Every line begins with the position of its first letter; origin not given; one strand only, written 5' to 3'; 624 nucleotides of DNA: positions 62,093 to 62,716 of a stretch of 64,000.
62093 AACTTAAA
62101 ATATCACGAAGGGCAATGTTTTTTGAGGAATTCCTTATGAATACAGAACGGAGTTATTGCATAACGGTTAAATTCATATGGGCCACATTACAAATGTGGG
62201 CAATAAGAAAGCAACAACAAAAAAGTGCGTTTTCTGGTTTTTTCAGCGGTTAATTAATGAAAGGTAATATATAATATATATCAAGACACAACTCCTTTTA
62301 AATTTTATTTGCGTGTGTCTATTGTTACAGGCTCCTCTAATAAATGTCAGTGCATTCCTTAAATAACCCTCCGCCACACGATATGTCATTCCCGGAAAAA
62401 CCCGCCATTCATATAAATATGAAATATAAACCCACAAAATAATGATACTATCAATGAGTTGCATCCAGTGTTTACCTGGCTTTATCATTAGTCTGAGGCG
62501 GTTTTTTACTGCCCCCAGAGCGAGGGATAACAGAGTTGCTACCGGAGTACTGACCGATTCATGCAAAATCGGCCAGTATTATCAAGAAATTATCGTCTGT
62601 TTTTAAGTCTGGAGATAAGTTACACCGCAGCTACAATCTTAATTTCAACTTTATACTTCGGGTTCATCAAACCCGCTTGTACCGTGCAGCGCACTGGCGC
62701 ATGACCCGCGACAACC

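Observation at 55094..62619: Strain-specific chaperone-usher fimbrial operon inserted between yoaC and yoaB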

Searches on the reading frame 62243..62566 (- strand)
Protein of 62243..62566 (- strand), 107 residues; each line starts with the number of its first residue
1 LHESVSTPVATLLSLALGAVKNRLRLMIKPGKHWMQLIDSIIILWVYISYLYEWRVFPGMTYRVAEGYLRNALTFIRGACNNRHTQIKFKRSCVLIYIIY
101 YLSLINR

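Call 77: search_protein_families(proteins=[window:62243-62566:-], library=ncbifam, max_evalue=1)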
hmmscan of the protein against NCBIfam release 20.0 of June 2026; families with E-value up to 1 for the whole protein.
window:62243-62566:- (107 aa): 2 families
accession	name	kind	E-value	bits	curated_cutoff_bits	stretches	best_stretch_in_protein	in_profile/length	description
NF004417.0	PRK05761.1-3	equivalog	0.019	12.9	780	1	7-78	119-182/858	DNA-directed DNA polymerase I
NF009183.0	PRK12531.1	equivalog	0.075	12.8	353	1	7-36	161-190/194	RNA polymerase sigma factor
